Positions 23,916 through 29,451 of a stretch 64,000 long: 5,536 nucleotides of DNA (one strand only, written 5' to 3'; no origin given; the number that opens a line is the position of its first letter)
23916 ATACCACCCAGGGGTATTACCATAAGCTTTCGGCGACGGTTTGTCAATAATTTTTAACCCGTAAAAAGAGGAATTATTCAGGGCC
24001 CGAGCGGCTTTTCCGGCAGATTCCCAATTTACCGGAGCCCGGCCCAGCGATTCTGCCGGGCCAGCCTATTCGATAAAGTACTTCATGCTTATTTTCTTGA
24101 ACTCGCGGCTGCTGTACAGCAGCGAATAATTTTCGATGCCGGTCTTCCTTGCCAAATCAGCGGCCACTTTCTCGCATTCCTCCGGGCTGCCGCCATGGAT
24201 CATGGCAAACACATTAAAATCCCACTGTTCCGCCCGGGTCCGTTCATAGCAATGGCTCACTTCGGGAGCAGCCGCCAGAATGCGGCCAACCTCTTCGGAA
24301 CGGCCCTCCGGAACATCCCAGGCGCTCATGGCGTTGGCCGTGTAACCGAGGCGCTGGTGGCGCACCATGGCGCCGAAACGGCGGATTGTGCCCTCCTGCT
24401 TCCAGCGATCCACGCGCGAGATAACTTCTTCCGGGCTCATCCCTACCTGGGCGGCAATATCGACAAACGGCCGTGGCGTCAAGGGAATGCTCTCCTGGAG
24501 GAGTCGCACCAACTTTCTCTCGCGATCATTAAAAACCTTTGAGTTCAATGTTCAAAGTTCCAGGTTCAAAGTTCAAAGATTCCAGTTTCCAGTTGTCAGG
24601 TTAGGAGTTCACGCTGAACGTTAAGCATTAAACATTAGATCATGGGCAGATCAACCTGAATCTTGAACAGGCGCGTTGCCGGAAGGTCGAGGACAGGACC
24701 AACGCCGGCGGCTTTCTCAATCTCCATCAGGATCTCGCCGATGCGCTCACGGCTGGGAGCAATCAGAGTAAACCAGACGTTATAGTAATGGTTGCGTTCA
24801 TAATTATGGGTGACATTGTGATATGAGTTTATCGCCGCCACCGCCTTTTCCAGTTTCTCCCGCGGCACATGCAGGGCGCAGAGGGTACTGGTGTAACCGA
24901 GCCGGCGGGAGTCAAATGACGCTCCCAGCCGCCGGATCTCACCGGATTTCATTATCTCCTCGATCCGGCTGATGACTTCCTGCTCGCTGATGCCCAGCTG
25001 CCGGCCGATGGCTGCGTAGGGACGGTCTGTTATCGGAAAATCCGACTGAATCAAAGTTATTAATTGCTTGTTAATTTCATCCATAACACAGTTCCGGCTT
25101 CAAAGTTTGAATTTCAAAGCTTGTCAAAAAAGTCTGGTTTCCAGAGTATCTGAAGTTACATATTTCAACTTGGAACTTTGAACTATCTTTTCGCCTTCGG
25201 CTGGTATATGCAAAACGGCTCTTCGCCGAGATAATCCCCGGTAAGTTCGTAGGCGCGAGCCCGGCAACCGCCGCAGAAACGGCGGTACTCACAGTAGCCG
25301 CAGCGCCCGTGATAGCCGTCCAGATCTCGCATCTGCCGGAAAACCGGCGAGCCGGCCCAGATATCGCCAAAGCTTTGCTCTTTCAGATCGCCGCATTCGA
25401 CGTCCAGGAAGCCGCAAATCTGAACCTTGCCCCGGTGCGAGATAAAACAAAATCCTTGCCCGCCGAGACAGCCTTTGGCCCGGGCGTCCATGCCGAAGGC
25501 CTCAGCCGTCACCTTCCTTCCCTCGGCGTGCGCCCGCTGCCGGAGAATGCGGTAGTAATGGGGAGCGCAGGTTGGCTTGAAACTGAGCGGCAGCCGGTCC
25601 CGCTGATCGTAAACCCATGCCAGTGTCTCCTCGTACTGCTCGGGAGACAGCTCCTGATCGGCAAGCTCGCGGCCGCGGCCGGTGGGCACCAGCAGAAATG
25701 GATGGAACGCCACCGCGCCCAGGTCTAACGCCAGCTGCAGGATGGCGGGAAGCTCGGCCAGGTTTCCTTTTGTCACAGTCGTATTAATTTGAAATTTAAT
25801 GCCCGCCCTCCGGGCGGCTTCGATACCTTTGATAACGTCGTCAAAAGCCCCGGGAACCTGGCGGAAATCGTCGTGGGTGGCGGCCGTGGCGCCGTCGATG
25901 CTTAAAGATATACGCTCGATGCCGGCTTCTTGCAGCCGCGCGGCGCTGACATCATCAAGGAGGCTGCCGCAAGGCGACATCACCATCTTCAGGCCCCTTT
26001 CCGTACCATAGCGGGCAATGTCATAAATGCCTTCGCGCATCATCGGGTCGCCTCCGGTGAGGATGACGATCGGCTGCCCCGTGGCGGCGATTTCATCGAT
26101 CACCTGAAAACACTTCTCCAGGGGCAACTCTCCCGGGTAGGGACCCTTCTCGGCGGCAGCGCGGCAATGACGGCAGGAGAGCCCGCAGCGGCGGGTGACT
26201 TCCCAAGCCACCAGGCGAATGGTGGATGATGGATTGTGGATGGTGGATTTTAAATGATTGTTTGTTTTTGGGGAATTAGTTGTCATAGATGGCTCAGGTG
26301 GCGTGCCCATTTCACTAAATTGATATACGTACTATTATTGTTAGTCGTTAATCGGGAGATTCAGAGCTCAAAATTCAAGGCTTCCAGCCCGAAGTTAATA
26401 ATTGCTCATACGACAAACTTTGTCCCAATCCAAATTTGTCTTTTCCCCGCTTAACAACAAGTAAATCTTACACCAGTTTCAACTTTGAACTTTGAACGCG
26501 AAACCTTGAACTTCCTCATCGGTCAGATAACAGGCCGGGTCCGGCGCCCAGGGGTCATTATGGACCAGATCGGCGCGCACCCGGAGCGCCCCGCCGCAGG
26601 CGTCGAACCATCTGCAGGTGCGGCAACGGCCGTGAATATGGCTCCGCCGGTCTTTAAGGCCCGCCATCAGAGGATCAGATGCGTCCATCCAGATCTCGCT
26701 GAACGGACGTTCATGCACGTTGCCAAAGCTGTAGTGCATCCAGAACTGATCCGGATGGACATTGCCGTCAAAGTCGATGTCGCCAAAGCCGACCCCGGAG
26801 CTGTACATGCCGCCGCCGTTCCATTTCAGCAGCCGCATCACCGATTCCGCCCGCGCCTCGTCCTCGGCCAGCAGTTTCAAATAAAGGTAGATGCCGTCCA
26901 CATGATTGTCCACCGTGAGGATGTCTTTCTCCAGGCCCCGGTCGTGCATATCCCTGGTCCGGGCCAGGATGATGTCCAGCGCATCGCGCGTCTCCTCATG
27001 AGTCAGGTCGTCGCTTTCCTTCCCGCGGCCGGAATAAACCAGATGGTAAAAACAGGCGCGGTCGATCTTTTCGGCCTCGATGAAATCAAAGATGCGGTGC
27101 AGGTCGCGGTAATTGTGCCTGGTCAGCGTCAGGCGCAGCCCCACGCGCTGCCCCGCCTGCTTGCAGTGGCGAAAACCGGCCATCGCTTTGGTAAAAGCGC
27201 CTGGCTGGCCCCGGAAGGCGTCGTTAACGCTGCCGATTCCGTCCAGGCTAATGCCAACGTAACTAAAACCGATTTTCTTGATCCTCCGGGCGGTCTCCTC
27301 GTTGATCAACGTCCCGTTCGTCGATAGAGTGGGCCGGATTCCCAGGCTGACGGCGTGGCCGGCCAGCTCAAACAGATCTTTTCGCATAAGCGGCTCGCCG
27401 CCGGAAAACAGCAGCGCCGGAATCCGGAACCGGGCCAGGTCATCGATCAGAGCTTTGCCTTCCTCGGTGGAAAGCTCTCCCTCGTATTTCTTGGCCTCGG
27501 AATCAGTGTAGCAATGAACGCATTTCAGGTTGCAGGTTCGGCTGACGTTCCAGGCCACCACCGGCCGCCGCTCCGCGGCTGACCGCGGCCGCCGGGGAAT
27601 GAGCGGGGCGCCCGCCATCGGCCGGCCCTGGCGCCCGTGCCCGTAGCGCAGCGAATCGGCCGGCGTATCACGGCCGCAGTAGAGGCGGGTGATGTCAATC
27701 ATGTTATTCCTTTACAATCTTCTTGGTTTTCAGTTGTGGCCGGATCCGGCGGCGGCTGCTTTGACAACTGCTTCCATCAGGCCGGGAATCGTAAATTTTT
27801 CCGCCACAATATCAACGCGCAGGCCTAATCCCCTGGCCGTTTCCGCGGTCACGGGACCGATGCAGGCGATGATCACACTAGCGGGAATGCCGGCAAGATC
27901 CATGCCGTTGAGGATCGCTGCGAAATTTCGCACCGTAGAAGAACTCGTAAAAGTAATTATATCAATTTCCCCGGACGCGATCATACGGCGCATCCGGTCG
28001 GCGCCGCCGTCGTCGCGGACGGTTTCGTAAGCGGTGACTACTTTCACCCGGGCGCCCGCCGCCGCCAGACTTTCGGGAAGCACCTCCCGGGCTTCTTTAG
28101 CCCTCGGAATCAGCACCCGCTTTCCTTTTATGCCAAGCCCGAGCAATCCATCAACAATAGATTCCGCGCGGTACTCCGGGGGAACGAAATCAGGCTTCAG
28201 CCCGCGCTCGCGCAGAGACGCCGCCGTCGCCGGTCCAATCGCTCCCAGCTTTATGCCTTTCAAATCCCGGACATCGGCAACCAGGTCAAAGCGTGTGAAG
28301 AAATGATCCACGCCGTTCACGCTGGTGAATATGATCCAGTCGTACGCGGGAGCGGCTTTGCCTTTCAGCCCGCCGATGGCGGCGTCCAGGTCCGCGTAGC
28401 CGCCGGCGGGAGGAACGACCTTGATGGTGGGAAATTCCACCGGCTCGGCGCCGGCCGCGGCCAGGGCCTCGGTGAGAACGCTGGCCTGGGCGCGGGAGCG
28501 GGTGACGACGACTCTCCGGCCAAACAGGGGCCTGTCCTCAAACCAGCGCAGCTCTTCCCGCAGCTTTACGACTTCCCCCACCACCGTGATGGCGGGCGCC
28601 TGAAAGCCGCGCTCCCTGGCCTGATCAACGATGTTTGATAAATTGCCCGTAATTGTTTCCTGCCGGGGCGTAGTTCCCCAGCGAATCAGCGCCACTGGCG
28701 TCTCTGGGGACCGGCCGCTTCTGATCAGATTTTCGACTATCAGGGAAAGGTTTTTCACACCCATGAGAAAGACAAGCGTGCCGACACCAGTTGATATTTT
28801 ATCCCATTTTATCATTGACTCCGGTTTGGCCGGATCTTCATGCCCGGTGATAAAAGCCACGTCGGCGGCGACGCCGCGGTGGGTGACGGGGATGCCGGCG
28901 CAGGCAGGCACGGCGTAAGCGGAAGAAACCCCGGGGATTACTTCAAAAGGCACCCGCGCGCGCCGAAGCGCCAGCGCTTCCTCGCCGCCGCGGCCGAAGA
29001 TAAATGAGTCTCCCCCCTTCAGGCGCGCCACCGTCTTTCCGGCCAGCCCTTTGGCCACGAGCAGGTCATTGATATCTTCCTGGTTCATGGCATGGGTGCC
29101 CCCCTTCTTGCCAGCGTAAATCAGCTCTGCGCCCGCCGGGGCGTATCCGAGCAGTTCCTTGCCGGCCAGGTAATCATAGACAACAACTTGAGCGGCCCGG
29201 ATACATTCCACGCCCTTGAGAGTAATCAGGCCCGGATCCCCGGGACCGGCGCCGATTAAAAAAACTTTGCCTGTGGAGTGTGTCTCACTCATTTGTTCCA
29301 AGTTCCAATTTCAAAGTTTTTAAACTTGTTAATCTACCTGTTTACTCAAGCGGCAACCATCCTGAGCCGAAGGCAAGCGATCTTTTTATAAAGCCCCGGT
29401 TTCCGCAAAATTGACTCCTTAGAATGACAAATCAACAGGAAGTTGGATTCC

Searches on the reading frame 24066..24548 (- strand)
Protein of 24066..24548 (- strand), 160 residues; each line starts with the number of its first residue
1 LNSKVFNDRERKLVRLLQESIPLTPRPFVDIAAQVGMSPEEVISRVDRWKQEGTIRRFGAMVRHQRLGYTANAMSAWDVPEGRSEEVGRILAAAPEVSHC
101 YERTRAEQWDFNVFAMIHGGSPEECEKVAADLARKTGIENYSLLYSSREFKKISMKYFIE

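Call 15: search_protein_families(library=pfam, proteins=[window:24066-24548:-])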
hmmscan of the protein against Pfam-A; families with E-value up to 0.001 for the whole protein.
window:24066-24548:- (160 aa): 3 families
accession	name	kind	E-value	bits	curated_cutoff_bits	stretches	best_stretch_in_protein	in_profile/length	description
PF17805.7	AsnC_trans_reg2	-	1.5e-32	112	27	1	66-151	1-86/86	AsnC-like ligand binding domain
PF22451.2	NirdL-like_HTH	-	3.9e-18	65.2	27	1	10-56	1-47/47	Siroheme decarboxylase NirDL-like HTH domain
PF13404.12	HTH_AsnC-type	-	7e-08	32.6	27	1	11-48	6-40/42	AsnC-type helix-turn-helix domain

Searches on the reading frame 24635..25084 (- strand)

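Call 15: search_protein_families(library=pfam, proteins=[window:24635-25084:-])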
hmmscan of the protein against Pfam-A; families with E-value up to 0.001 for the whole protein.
window:24635-25084:- (149 aa): 3 families
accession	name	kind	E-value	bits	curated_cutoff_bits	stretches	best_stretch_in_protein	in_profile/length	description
PF17805.7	AsnC_trans_reg2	-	2.3e-24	85.7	27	1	61-141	1-86/86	AsnC-like ligand binding domain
PF22451.2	NirdL-like_HTH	-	3.2e-18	65.5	27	1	6-51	2-47/47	Siroheme decarboxylase NirDL-like HTH domain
PF13404.12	HTH_AsnC-type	-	7e-09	35.8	27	1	1-42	1-39/42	AsnC-type helix-turn-helix domain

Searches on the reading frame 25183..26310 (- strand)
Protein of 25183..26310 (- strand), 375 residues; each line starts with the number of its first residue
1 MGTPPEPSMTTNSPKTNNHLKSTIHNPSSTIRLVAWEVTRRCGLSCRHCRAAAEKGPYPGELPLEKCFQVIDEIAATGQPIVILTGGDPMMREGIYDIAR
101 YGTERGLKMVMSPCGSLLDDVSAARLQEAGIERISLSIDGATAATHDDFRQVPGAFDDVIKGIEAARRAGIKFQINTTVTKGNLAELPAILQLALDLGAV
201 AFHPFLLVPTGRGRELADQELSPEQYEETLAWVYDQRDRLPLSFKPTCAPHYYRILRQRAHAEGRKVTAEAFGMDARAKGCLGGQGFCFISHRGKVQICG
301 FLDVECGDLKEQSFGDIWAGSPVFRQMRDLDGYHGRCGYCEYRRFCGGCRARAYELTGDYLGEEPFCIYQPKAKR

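Call 15: search_protein_families(library=pfam, proteins=[window:25183-26310:-])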
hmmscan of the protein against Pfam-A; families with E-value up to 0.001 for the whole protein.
window:25183-26310:- (375 aa): 3 families
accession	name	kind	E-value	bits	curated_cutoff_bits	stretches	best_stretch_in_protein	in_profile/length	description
PF04055.27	Radical_SAM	-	2.4e-24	86.8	29.5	1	37-191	2-163/166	Radical SAM superfamily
PF13186.11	SPASM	-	5.4e-07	30.2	21.5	1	281-340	1-66/67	Iron-sulfur cluster-binding domain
PF13353.11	Fer4_12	-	2e-05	25.3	22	1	33-144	8-119/137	4Fe-4S single cluster domain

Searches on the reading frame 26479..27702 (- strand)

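Call 15: search_protein_families(library=pfam, proteins=[window:26479-27702:-])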
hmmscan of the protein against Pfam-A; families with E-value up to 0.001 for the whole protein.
window:26479-27702:- (407 aa): 3 families
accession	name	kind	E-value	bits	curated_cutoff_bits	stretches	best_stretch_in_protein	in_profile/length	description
PF04055.27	Radical_SAM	-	2.9e-26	93.1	29.5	1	52-208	2-166/166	Radical SAM superfamily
PF13353.11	Fer4_12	-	2.4e-07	31.6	22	1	55-139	13-100/137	4Fe-4S single cluster domain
PF13186.11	SPASM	-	9.6e-06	26.2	21.5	1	309-363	10-66/67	Iron-sulfur cluster-binding domain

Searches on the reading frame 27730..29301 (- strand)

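Call 15: search_protein_families(library=pfam, proteins=[window:27730-29301:-])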
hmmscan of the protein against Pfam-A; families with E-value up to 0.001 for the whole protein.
window:27730-29301:- (523 aa): 2 families
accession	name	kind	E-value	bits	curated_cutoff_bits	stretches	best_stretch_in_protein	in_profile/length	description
PF02602.20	HEM4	-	7e-69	231.9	27.5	1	275-509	2-230/231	Uroporphyrinogen-III synthase HemD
PF00590.25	TP_methylase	-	4.6e-48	164.4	27.8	1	12-224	1-211/212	Tetrapyrrole (Corrin/Porphyrin) Methylases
